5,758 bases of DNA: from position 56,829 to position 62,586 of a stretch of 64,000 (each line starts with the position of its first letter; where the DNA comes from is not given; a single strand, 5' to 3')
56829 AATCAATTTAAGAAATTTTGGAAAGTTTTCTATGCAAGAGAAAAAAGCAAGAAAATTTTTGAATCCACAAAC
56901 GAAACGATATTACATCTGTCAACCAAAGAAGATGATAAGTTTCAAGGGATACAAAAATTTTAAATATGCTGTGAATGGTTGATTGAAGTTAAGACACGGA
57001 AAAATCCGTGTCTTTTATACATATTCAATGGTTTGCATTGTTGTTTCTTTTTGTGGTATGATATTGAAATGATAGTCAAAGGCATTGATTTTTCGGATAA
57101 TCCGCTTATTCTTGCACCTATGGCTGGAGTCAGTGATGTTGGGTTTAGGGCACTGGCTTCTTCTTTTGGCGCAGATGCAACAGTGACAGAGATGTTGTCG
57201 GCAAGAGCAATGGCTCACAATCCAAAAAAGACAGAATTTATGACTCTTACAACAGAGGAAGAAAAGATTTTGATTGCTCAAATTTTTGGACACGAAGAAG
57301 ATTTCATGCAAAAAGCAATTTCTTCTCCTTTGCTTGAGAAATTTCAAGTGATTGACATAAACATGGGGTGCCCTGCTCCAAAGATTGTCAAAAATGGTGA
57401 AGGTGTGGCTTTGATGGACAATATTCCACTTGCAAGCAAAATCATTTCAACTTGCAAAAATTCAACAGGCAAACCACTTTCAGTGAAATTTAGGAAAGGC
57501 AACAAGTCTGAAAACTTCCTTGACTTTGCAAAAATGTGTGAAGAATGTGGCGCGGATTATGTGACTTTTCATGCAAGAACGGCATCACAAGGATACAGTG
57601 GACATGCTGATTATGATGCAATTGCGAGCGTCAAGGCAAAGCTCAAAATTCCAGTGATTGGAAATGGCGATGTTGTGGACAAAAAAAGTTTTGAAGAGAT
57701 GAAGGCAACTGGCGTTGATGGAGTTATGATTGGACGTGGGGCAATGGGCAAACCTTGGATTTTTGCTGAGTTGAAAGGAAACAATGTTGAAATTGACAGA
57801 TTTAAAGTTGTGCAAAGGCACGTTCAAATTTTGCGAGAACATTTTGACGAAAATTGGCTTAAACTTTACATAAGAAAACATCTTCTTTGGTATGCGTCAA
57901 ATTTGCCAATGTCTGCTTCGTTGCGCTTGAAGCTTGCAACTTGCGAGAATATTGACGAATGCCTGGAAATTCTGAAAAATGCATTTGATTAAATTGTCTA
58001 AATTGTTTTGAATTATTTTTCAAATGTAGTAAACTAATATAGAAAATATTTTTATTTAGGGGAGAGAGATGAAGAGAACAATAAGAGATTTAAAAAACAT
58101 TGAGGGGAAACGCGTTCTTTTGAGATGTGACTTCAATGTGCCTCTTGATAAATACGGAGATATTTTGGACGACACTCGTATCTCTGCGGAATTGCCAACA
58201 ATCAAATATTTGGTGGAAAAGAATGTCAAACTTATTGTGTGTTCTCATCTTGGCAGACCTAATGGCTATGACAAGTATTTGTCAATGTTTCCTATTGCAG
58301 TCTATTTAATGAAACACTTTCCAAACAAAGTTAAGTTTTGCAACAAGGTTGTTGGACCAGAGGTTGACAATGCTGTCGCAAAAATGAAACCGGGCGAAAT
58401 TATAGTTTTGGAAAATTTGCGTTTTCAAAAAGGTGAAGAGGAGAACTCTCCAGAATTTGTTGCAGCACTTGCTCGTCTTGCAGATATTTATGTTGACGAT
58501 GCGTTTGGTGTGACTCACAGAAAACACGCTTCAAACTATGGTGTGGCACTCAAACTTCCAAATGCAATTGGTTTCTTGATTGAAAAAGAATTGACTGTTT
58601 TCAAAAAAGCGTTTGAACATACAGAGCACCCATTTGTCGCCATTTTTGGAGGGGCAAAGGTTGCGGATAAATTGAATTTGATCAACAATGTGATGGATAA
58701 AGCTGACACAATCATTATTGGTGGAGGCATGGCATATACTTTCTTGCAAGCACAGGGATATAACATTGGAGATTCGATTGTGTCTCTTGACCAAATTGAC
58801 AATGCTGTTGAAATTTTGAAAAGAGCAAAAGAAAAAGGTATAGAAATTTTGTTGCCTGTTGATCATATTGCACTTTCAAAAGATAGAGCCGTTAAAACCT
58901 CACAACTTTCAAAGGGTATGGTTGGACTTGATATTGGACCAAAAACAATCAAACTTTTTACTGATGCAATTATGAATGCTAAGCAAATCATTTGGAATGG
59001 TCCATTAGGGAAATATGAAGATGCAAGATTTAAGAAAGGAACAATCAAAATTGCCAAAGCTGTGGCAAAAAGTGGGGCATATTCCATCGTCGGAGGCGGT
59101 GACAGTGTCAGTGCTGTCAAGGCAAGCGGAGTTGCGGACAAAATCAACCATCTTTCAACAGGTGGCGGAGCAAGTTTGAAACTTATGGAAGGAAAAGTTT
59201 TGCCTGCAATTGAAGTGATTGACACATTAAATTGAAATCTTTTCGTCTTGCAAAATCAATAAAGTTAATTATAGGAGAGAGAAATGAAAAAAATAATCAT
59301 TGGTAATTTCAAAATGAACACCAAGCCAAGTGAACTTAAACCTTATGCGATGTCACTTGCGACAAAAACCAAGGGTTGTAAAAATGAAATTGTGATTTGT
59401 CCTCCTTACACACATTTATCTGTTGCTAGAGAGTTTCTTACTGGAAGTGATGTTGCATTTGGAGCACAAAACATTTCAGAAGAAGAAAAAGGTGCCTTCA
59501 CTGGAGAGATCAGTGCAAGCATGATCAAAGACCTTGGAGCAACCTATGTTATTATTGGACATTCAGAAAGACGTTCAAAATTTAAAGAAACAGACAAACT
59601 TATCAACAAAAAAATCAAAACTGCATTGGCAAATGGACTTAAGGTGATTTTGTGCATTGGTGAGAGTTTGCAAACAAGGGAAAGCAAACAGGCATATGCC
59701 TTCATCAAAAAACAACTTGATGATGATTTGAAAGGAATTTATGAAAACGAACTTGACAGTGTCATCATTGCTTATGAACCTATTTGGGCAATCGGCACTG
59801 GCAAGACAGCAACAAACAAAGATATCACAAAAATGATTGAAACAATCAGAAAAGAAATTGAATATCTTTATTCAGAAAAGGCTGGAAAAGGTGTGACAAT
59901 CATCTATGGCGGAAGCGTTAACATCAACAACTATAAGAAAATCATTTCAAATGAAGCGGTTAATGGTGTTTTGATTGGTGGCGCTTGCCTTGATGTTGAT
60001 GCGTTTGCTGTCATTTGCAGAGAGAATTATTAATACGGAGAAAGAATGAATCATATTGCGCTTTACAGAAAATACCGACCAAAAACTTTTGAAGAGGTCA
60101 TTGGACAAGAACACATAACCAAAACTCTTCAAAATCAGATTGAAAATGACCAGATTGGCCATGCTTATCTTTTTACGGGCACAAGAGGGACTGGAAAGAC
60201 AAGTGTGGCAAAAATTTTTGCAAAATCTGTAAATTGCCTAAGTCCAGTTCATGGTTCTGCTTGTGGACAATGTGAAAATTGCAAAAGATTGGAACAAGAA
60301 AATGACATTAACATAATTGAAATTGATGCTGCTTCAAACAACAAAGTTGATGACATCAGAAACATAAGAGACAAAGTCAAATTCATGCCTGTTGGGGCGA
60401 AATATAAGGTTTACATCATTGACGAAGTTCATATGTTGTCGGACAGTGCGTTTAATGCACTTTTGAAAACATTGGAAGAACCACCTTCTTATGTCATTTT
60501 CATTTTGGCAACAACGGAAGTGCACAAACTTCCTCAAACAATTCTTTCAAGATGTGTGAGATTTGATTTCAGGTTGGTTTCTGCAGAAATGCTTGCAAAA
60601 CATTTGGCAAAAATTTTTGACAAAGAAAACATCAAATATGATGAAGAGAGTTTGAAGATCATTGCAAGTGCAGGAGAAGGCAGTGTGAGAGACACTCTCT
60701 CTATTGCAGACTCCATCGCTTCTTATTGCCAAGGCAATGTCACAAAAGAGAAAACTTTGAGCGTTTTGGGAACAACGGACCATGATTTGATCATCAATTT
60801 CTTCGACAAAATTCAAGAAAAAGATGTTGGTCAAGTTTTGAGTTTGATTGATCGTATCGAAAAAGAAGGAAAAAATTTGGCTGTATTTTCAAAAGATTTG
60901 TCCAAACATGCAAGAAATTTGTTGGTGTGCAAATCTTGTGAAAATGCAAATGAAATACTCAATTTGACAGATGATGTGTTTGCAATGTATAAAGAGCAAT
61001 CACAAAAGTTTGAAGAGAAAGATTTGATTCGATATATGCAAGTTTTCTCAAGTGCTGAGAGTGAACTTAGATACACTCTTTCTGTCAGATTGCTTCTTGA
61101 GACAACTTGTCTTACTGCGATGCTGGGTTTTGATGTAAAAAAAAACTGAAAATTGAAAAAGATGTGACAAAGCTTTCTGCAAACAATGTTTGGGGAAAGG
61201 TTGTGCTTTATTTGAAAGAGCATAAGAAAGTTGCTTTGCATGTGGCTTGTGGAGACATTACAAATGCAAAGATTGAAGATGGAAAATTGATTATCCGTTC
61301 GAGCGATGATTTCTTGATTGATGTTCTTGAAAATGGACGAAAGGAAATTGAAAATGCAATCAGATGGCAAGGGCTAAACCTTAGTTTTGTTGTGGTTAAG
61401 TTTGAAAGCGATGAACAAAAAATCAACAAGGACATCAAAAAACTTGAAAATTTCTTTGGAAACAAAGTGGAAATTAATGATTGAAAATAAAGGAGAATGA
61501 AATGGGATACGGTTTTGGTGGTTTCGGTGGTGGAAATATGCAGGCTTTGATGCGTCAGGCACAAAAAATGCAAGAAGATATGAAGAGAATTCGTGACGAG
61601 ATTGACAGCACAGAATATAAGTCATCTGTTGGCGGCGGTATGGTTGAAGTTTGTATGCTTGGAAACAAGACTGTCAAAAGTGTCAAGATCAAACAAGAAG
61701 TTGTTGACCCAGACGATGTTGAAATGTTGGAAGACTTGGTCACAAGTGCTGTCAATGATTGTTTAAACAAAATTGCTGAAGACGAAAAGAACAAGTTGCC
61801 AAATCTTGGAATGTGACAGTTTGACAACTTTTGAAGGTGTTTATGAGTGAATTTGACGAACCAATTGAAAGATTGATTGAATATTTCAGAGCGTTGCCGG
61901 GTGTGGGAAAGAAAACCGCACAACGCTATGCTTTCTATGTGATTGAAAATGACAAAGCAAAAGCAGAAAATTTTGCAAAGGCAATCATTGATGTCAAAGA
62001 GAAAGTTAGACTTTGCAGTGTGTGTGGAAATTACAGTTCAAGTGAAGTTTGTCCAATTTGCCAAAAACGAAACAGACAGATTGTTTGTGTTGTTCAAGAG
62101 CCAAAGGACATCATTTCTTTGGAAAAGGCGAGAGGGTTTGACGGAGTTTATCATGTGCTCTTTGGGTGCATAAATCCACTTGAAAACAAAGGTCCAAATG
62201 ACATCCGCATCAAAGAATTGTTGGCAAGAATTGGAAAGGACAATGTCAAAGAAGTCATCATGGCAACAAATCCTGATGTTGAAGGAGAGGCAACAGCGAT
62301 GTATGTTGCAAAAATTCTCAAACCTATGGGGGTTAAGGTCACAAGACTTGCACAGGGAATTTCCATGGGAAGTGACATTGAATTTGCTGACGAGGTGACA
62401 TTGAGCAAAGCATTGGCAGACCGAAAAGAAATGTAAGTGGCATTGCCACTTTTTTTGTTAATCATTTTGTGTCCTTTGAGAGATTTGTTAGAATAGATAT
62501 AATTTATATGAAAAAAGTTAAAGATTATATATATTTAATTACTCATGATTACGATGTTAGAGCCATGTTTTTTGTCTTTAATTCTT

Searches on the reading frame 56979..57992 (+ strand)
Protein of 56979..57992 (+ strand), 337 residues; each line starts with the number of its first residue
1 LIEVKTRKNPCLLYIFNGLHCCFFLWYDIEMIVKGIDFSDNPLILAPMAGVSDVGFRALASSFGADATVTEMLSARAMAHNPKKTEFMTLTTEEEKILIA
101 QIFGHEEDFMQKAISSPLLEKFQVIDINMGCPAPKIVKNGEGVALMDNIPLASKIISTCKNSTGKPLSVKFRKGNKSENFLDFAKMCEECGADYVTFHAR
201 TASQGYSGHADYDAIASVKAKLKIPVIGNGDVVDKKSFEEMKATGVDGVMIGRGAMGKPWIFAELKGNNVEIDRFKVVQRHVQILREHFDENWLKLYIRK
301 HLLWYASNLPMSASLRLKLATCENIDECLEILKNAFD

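Call 50: search_protein_families(library=pfam, proteins=[window:56979-57992:+], max_evalue=0.0001)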
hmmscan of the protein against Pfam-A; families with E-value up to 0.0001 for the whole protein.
window:56979-57992:+ (337 aa): 1 family
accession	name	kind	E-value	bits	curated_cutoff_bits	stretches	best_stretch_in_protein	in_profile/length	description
PF01207.24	Dus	-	2e-70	237.8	20.4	1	44-333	1-303/311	Dihydrouridine synthase (Dus)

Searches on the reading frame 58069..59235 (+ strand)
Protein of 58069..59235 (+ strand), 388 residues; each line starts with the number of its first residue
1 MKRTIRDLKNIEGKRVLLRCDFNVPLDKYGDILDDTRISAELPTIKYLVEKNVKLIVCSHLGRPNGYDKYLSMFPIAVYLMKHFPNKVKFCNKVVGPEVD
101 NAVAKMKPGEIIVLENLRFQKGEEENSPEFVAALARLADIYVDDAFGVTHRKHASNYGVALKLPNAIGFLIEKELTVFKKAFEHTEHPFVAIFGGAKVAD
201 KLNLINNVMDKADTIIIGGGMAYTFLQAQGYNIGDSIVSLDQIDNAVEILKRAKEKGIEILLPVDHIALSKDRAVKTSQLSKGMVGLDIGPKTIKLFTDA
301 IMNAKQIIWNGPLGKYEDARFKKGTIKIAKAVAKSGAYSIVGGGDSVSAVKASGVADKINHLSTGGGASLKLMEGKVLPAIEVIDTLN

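Call 50: search_protein_families(library=pfam, proteins=[window:58069-59235:+], max_evalue=0.0001)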
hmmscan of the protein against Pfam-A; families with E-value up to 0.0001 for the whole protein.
window:58069-59235:+ (388 aa): 1 family
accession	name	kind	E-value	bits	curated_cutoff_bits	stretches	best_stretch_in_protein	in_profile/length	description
PF00162.24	PGK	-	1e-146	489.3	27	1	6-376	2-379/379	Phosphoglycerate kinase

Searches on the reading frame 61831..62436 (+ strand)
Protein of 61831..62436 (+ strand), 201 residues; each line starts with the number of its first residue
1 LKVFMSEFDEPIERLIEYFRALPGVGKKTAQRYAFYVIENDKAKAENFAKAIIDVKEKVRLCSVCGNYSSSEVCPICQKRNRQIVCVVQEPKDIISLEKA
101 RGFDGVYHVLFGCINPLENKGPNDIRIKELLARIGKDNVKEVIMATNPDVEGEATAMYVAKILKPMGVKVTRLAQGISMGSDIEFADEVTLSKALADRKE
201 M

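Call 50: search_protein_families(library=pfam, proteins=[window:61831-62436:+], max_evalue=0.0001)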
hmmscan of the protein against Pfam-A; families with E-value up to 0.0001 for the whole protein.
window:61831-62436:+ (201 aa): 5 families
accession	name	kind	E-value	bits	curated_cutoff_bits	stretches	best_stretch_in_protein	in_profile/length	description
PF13662.12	Toprim_4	-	1.6e-24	86.4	25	1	84-174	2-85/85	Toprim domain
PF21176.3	RecR_HhH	-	1.9e-16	60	27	1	12-54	1-43/45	RecR, helix-hairpin-helix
PF01751.28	Toprim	-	2.1e-13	50.7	23.1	1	85-172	2-95/96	Toprim domain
PF21175.2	RecR_C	-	6.4e-10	38.7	22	1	176-199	1-24/24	RecR, C-terminal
PF02132.21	RecR_ZnF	-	5.6e-08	32.8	22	1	59-78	1-20/21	RecR, Cys4-zinc finger domain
